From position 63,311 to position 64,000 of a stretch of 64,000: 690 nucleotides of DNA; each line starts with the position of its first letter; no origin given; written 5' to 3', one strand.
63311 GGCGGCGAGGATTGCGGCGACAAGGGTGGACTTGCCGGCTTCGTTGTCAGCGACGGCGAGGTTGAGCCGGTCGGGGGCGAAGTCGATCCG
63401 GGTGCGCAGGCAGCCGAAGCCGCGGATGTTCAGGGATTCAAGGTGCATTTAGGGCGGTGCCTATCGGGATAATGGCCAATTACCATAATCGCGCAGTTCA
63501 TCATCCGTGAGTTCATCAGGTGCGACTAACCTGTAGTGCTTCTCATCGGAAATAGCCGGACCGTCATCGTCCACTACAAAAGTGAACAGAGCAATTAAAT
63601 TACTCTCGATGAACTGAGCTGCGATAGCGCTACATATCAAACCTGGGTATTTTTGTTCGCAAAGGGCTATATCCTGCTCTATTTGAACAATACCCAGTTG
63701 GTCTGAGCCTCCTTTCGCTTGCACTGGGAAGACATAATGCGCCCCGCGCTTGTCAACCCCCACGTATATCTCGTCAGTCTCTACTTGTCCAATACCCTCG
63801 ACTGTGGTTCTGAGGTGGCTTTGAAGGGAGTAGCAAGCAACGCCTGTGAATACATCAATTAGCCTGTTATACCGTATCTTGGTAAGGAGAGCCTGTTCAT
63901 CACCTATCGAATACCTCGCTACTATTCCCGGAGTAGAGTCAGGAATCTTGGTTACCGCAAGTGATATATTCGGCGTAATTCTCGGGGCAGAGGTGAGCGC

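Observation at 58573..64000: SbcC/YhaN-like ATPase and Mre11/YhaO-like nuclease separated and flanked by low-GC nuclease-like genes: a possible defence/repair hotspot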

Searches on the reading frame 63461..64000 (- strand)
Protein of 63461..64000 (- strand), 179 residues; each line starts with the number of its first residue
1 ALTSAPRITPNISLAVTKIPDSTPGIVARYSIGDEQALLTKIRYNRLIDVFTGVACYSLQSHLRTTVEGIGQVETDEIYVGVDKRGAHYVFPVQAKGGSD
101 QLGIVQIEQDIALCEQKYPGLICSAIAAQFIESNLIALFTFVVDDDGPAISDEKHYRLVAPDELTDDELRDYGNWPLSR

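Call 9: search_protein_families(library=pfam, proteins=[window:63461-64000:-], max_evalue=0.1)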
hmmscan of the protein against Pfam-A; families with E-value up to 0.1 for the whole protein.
window:63461-64000:- (179 aa): 0 families

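Call 10: search_protein_families(library=padloc, proteins=[window:63461-64000:-], max_evalue=0.1)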
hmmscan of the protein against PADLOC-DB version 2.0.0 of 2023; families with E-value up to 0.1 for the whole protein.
window:63461-64000:- (179 aa): 1 family
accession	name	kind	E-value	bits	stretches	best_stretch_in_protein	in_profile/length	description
PDLC03404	REase_II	-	8.7e-81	269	1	3-172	89-258/260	Type II restriction enzyme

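Call 11: search_protein_families(library=ncbifam, proteins=[window:63461-64000:-], max_evalue=0.1)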
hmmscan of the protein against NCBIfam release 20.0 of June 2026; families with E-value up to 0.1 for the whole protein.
window:63461-64000:- (179 aa): 0 families

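Call 13: search_protein_families(library=phrogs, proteins=[window:63461-64000:-], max_evalue=0.01)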
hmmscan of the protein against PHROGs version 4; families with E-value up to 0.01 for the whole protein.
window:63461-64000:- (179 aa): 0 families
